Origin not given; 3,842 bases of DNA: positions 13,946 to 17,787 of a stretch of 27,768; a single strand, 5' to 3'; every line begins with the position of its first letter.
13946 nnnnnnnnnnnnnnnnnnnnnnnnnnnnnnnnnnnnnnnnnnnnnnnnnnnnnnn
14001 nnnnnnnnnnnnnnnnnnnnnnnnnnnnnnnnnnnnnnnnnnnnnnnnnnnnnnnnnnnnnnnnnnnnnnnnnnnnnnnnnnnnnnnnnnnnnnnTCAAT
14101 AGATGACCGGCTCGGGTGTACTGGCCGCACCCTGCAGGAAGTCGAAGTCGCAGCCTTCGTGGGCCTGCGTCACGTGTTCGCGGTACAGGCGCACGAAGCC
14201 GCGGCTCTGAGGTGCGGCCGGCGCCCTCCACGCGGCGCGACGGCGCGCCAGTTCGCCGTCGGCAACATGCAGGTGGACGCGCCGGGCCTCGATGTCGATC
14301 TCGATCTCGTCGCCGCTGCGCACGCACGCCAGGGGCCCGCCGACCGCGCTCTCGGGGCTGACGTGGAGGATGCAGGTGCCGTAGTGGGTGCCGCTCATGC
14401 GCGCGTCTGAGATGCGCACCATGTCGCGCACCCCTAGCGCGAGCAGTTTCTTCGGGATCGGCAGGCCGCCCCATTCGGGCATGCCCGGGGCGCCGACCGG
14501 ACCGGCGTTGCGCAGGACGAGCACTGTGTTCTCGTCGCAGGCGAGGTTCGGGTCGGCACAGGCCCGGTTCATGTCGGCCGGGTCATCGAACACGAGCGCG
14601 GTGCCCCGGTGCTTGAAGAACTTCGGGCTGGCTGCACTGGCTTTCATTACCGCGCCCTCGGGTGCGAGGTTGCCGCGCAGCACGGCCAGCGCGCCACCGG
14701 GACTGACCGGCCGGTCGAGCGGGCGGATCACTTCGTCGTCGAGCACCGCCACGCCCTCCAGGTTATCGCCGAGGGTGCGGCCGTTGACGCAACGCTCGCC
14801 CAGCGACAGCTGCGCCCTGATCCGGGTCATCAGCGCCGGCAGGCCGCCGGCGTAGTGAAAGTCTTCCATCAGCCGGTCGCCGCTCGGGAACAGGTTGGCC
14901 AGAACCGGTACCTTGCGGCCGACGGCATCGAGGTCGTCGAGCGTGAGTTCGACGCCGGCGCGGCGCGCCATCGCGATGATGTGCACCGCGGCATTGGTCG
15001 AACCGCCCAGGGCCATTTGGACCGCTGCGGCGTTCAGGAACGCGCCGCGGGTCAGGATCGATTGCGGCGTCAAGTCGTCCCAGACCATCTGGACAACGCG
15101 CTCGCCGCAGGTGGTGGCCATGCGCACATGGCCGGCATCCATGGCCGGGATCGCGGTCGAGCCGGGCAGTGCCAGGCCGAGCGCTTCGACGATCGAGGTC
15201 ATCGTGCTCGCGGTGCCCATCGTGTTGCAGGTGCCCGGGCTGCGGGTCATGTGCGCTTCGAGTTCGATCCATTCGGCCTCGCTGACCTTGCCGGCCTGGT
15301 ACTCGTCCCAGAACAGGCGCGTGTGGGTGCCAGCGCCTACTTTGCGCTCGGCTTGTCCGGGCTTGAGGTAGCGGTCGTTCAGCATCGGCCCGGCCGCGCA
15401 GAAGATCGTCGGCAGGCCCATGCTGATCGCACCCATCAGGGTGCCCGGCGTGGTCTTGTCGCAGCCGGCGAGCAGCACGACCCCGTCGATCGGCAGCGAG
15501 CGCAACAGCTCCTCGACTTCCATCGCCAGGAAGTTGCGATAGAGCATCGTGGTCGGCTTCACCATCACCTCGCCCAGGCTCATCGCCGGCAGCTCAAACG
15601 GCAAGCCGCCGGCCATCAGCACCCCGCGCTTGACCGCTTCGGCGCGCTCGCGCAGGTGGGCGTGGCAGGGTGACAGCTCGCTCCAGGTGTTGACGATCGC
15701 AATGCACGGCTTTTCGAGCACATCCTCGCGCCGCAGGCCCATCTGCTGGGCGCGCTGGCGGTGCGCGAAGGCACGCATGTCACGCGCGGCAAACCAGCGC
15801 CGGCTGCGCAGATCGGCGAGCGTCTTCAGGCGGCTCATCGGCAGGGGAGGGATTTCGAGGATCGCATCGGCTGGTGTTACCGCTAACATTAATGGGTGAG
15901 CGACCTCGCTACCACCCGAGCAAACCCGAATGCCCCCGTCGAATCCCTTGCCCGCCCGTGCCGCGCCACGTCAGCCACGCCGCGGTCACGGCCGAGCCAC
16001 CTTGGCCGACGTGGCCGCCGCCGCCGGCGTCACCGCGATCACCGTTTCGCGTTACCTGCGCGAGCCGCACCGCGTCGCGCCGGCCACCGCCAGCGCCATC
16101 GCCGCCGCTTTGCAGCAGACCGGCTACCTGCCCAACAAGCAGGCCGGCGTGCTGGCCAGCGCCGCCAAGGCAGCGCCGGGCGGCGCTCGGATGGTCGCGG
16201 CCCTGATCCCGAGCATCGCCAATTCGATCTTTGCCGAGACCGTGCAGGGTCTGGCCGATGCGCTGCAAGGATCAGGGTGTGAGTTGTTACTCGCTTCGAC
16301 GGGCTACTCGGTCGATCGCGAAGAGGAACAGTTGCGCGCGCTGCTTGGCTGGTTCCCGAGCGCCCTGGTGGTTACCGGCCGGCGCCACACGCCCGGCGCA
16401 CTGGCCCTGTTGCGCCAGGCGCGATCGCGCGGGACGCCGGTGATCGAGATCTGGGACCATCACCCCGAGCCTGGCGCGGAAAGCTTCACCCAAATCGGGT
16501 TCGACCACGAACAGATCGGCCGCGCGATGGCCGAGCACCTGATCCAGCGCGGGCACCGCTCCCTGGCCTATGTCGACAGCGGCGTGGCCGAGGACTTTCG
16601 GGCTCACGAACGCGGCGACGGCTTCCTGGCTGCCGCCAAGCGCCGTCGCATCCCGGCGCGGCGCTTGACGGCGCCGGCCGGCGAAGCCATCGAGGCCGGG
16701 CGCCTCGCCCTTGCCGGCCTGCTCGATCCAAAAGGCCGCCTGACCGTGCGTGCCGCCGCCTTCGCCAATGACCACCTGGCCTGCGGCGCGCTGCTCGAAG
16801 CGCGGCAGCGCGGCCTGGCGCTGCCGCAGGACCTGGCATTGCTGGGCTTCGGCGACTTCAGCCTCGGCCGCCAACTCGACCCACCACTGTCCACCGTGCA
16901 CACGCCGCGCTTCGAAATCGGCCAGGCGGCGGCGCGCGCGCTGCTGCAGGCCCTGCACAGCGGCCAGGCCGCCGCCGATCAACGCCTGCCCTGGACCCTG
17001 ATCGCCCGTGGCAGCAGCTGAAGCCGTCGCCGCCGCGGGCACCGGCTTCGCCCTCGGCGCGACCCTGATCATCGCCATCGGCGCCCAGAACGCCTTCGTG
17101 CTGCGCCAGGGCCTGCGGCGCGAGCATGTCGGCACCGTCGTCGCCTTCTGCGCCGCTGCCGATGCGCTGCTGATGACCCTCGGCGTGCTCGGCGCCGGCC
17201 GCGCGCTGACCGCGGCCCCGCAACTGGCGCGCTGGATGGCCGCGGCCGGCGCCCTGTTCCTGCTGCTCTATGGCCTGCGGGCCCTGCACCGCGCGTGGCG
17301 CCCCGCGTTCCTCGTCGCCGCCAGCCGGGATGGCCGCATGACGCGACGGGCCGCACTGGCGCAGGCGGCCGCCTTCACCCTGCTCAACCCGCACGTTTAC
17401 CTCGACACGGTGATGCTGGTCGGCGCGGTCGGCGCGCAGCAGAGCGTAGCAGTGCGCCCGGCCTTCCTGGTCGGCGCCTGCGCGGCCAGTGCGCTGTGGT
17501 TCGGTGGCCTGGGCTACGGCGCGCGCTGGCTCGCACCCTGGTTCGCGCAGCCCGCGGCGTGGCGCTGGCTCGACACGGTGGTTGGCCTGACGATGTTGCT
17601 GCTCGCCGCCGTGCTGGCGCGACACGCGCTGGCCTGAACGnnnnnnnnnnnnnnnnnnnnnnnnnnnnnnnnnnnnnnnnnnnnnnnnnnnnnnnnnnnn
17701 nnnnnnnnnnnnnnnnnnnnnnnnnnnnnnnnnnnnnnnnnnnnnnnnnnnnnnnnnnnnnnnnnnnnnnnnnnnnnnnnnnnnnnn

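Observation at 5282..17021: Sulfoquinovose-degrading sulfo-Entner-Doudoroff operon that looks like a generic pentose cluster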

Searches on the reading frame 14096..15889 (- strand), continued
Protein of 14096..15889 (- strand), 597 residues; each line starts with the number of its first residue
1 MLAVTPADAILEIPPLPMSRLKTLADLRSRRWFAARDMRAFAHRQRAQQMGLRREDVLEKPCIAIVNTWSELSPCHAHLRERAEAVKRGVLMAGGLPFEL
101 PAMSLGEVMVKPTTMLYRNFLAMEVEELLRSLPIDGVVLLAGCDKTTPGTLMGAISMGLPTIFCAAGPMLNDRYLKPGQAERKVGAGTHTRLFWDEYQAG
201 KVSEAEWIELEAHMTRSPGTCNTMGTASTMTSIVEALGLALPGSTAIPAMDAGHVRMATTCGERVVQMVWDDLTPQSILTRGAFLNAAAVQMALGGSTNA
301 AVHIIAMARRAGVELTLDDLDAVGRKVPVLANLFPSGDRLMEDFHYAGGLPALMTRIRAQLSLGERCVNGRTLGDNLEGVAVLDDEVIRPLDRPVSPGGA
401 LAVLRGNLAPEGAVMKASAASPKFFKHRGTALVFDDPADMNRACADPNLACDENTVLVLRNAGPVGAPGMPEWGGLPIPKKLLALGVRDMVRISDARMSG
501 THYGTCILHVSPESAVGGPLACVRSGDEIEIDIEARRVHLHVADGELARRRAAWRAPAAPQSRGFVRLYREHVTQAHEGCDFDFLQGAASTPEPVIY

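Call 92: search_protein_families(library=pfam, proteins=[L021:3-872:-, L021:5324-6295:-, L021:6346-7149:-, L021:6493-7179:+, L021:7488-8420:+, L021:8580-9236:+, L021:8783-9937:-, L021:3227-4276:+, L021:4273-5283:+], max_evalue=0.0001)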
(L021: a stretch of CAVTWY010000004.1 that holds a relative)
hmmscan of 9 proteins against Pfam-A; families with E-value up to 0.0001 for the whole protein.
L021:3-872:- (290 aa): 5 families
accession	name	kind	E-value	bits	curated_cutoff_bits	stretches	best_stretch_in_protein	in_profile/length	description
PF07690.21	MFS_1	-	3.6e-38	131.8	33.4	1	60-283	2-228/347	Major Facilitator Superfamily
PF00083.30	Sugar_tr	-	3.6e-13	49.6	22.3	1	87-238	44-204/452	Sugar (and other) transporter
PF06609.19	TRI12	-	2e-05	23.7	23.2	1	76-224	66-214/599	Fungal trichothecene efflux pump (TRI12)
PF05977.19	MFS_3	-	3.3e-05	23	27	1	102-228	58-189/524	Transmembrane secretion effector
PF06779.20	MFS_4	-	7.5e-05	22.7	26.3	0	45-222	187-359/364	Uncharacterised MFS-type transporter YbfB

L021:5324-6295:- (323 aa): 1 family
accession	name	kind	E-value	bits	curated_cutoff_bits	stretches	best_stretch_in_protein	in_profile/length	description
PF03401.19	TctC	-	1.2e-37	130.4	27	1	53-321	3-274/274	Tripartite tricarboxylate transporter family receptor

L021:6346-7149:- (267 aa): 1 family
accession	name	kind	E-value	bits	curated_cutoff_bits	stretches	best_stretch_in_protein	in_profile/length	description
PF00180.25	Iso_dh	-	7.8e-66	223.1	27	1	4-260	89-348/348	Isocitrate/isopropylmalate dehydrogenase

L021:6493-7179:+ (228 aa): 0 families

L021:7488-8420:+ (310 aa): 2 families
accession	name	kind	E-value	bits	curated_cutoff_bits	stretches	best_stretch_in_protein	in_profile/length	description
PF03466.25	LysR_substrate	-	1.9e-35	122.6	28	1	99-308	2-207/209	LysR substrate binding domain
PF00126.33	HTH_1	-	2.9e-17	62.8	26.6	1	17-74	3-60/60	Bacterial regulatory helix-turn-helix protein, lysR family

L021:8580-9236:+ (218 aa): 0 families

L021:8783-9937:- (384 aa): 3 families
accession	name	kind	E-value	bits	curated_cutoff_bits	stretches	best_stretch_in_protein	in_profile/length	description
PF13377.12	Peripla_BP_3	-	3.2e-22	79.8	26.5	1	222-383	1-166/167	Periplasmic binding protein-like domain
PF00356.27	LacI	-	5.3e-12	45.8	27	1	46-91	1-46/46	Bacterial regulatory proteins, lacI family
PF00532.27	Peripla_BP_1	-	2e-11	44.4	22.2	1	105-359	4-259/281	Periplasmic binding proteins and sugar binding domain of LacI family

L021:3227-4276:+ (349 aa): 3 families
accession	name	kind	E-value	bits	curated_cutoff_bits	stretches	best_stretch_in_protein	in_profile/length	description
PF02826.25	2-Hacid_dh_C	-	2.3e-57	193.7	25.1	1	149-326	2-178/178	D-isomer specific 2-hydroxyacid dehydrogenase, NAD binding domain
PF00389.36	2-Hacid_dh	-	5.2e-21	75.2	24.6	1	47-348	3-124/134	D-isomer specific 2-hydroxyacid dehydrogenase, catalytic domain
PF03446.21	NAD_binding_2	-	3.6e-07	30.8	21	1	186-290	2-108/161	NAD binding domain of 6-phosphogluconate dehydrogenase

L021:4273-5283:+ (336 aa): 1 family
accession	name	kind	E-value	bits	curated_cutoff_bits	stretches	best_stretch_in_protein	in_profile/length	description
PF02615.19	Ldh_2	-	6e-95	318.6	38.8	1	4-330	2-332/333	Malate/L-lactate dehydrogenase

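Call 95: search_protein_families(library=ncbifam, proteins=[L081:10001-11722:+, L076:10001-11734:+, L078:10001-11722:+, L025:10001-11728:+, L089:10001-11722:+], max_evalue=1e-200)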
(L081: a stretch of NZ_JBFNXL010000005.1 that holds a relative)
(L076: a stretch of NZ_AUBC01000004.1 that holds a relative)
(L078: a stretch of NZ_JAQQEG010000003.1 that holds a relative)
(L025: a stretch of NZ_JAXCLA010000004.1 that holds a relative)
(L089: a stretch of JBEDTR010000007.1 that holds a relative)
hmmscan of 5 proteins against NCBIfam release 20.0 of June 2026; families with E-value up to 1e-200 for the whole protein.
L081:10001-11722:+ (574 aa): 3 families
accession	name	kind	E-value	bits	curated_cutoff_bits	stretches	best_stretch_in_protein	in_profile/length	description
NF009559.0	PRK13016.1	equivalog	3.1e-277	920.5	882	1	3-573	7-577/578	L-arabinonate dehydratase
NF004784.0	PRK06131.1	subfamily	3.5e-260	864.3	539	1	4-567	8-568/576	dihydroxy-acid dehydratase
NF009560.0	PRK13017.1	subfamily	5.8e-222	738.1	684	1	4-567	8-583/595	dihydroxy-acid dehydratase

L076:10001-11734:+ (578 aa): 3 families
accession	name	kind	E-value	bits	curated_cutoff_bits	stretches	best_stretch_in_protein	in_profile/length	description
NF009559.0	PRK13016.1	equivalog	1.3e-278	925.1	882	1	2-578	2-578/578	L-arabinonate dehydratase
NF004784.0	PRK06131.1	subfamily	1.9e-256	852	539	1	4-568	4-565/576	dihydroxy-acid dehydratase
NF009560.0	PRK13017.1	subfamily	3e-217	722.5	684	1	4-567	4-579/595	dihydroxy-acid dehydratase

L078:10001-11722:+ (574 aa): 3 families
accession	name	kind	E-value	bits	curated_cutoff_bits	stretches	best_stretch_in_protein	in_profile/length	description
NF009559.0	PRK13016.1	equivalog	4.4e-266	883.7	882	1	4-566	5-568/578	L-arabinonate dehydratase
NF004784.0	PRK06131.1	subfamily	8.2e-253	840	539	1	5-566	6-567/576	dihydroxy-acid dehydratase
NF009560.0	PRK13017.1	subfamily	1.7e-208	693.6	684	1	5-563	6-579/595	dihydroxy-acid dehydratase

L025:10001-11728:+ (576 aa): 3 families
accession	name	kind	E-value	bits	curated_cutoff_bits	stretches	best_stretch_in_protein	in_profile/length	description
NF009559.0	PRK13016.1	equivalog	4.9e-268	890.1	882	1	3-573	7-575/578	L-arabinonate dehydratase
NF004784.0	PRK06131.1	subfamily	6.7e-255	846.9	539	1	5-569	9-568/576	dihydroxy-acid dehydratase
NF009560.0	PRK13017.1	subfamily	1.7e-212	706.8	684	1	4-565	8-579/595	dihydroxy-acid dehydratase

L089:10001-11722:+ (574 aa): 3 families
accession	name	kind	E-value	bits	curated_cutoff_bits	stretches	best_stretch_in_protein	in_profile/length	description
NF009559.0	PRK13016.1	equivalog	2.1e-267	888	882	1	1-573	5-577/578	L-arabinonate dehydratase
NF004784.0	PRK06131.1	subfamily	1.2e-248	826.3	539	1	3-565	7-566/576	dihydroxy-acid dehydratase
NF009560.0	PRK13017.1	subfamily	3.8e-214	712.3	684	1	3-563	7-579/595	dihydroxy-acid dehydratase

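Call 96: search_protein_families(library=ncbifam, proteins=[L083:14087-16201:+, L081:17037-18431:+, L069:3548-4771:-, L021:4273-5283:+, L021:3227-4276:+], max_evalue=1e-10)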
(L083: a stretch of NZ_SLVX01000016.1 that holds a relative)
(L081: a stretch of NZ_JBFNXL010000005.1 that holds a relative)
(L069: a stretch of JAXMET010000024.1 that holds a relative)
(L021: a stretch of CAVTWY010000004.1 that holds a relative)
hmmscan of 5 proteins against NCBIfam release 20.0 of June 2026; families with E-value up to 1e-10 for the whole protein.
L083:14087-16201:+ (705 aa): 3 families
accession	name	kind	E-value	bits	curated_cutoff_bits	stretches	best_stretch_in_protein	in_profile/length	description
NF007746.0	PRK10426.1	equivalog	8.7e-291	966.3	553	1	42-701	11-676/683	alpha-glucosidase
NF007940.0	PRK10658.1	equivalog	5.3e-62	210.3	606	1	195-692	181-665/771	alpha-xylosidase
NF040948.1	alpha_gluc_MalA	equivalog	2.5e-41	141.7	800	1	444-693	363-604/627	alpha-glucosidase MalA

L081:17037-18431:+ (465 aa): 41 families (the best 25 are shown)
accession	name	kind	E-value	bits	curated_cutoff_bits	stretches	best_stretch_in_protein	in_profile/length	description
NF008415.0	PRK11241.1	equivalog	2e-217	722.6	828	1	1-465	16-480/482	NADP-dependent succinate-semialdehyde dehydrogenase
TIGR01780.1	SSADH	subfamily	5.2e-208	691.4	646.35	1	15-461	1-448/448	succinate-semialdehyde dehydrogenase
TIGR01804.1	BADH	equivalog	1.4e-125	419.5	668.6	1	1-461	3-467/467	betaine-aldehyde dehydrogenase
NF010000.0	PRK13473.1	subfamily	2.4e-123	412.2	615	1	7-464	13-471/475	aminobutyraldehyde dehydrogenase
NF009725.0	PRK13252.1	equivalog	1.6e-122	409.4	593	1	2-465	13-479/488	betaine-aldehyde dehydrogenase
TIGR02299.1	HpaE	equivalog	6.5e-121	404.3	638.35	1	1-465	6-476/488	5-carboxymethyl-2-hydroxymuconate semialdehyde dehydrogenase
NF006916.0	PRK09407.1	equivalog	8.1e-121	404.2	521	1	9-463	32-490/526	succinic semialdehyde dehydrogenase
NF007497.0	PRK10090.1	equivalog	2.6e-120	402.4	500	1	2-463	13-475/480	aldehyde dehydrogenase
NF040648.1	lactal_redase_Meth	equivalog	1.7e-119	399.9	650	1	10-464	10-461/463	lactaldehyde dehydrogenase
NF045735.1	PaDhStyDPseudo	equivalog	6.1e-111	371.4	850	1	1-465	8-481/483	phenylacetaldehyde dehydrogenase StyD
NF040792.1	glyc_ald_dh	equivalog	2.1e-110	370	760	1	1-464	6-472/488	D-glyceraldehyde dehydrogenase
TIGR03216.1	OH_muco_semi_DH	equivalog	1.4e-106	357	693.25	1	8-465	11-479/481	2-hydroxymuconic semialdehyde dehydrogenase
NF042993.1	AlphKGSA_gudD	equivalog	1.1e-103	347.6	770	1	2-465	10-480/481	alpha-ketoglutaric semialdehyde dehydrogenase GucD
NF006915.0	PRK09406.1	equivalog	9e-101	338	730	1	14-463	4-454/457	NADP-dependent succinic semialdehyde dehydrogenase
NF052305.1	DioxValDhHalo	equivalog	1e-97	328.1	750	1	1-444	10-458/483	2,5-dioxovalerate dehydrogenase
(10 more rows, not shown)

L069:3548-4771:- (407 aa): 1 family
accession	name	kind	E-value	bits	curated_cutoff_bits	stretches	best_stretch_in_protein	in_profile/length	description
TIGR03248.1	galactar-dH20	equivalog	1.2e-42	146.1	730.85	1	24-391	105-490/507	galactarate dehydratase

L021:4273-5283:+ (336 aa): 5 families
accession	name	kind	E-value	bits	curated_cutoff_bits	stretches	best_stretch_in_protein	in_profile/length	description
NF040650.1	sulfolac_dhydr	equivalog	1.9e-59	201.6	500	1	1-333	1-329/339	L-sulfolactate dehydrogenase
TIGR03175.1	AllD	equivalog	1.5e-52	178.9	496.2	1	1-325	1-326/349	ureidoglycolate dehydrogenase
NF011599.0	PRK15025.1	equivalog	1.6e-52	178.8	356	1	1-328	1-329/349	ureidoglycolate dehydrogenase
NF007504.0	PRK10098.1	equivalog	2.1e-44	151.8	336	1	8-331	12-338/360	malate/lactate/ureidoglycolate dehydrogenase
NF009750.0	PRK13260.1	equivalog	1.5e-34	119.6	316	1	7-327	7-326/332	3-dehydro-L-gulonate 2-dehydrogenase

L021:3227-4276:+ (349 aa): 21 families
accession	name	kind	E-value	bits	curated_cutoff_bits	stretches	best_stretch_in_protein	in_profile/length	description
TIGR01327.1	PGDH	equivalog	4.1e-77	260.1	454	1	44-348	1-301/525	phosphoglycerate dehydrogenase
NF008759.0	PRK11790.1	equivalog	3.9e-65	220.1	404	1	43-346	12-315/410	phosphoglycerate dehydrogenase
NF005069.0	PRK06487.1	equivalog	3.6e-53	180.7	448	1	84-344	47-307/320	2-hydroxyacid dehydrogenase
NF009714.1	PRK13243.1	equivalog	2.4e-51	175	455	1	44-344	4-309/332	glyoxylate reductase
NF001309.0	PRK00257.1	equivalog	1.7e-42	145.8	434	1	83-344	36-274/379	4-phosphoerythronate dehydrogenase PdxB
NF006263.0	PRK08410.1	equivalog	1.8e-42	145.8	389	1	87-342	44-301/311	D-2-hydroxyacid dehydrogenase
NF041369.1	Dhydh_Halo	equivalog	4.6e-42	144.3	400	1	109-345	58-292/305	D-2-hydroxyacid dehydrogenase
NF005387.0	PRK06932.1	equivalog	1.8e-41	142.1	492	1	83-340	42-299/314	2-hydroxyacid dehydrogenase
NF005750.0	PRK07574.1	equivalog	1.8e-40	139.2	329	1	106-337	114-346/386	NAD-dependent formate dehydrogenase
NF011938.0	PRK15409.1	equivalog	1.6e-35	122.7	492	1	78-338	39-299/324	glyoxylate/hydroxypyruvate reductase GhrB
NF000492.1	vanH_gen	exception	1.1e-32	113.4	540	1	86-306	44-256/312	D-lactate dehydrogenase VanH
NF000004.1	vanH-D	exception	2.1e-27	96.1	550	1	88-305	52-261/323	D-lactate dehydrogenase VanH-D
NF006374.0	PRK08605.1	subfamily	5e-27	94.8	356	1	113-306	76-267/332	D-lactate dehydrogenase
NF000128.1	vanH-Sc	exception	4.9e-26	91.7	650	1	85-306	63-276/337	D-lactate dehydrogenase VanH-Sc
NF011966.0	PRK15438.1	equivalog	7.5e-25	87.8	687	1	68-337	21-267/378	4-phosphoerythronate dehydrogenase PdxB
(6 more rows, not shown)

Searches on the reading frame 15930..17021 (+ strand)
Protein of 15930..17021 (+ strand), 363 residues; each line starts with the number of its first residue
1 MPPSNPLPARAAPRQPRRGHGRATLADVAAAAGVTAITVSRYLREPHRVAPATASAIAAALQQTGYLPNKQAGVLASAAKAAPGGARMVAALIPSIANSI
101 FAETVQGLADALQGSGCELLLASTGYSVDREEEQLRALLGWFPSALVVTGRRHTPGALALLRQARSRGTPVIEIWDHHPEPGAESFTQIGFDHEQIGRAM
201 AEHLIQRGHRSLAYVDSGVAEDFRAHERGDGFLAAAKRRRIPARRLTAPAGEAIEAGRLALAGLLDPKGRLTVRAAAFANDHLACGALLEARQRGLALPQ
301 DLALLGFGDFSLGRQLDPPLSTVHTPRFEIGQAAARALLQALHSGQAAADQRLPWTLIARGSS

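Call 26: search_protein_families(library=pfam, proteins=[window:15930-17021:+])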
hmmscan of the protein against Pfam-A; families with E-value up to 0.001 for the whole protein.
window:15930-17021:+ (363 aa): 5 families
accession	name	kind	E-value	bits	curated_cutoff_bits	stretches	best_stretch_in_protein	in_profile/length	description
PF13377.12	Peripla_BP_3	-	2.7e-27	96.3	26.5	1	201-363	1-167/167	Periplasmic binding protein-like domain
PF00532.27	Peripla_BP_1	-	6.8e-19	68.8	22.2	1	89-350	4-270/281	Periplasmic binding proteins and sugar binding domain of LacI family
PF00356.27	LacI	-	1.7e-13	50.6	27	1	24-69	1-46/46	Bacterial regulatory proteins, lacI family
PF13407.12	Peripla_BP_4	-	9.5e-12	45.4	35.1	1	91-342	3-254/258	Periplasmic binding protein domain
PF01381.28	HTH_3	-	0.00063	20.2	23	0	24-62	11-49/55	Helix-turn-helix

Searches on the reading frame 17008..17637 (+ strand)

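Call 26: search_protein_families(library=pfam, proteins=[window:17008-17637:+])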
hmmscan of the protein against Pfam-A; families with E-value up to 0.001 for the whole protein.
window:17008-17637:+ (209 aa): 1 family
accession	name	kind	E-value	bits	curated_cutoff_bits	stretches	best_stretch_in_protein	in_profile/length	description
PF01810.24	LysE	-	3e-33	115.4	25.6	1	19-205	2-191/193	LysE type translocator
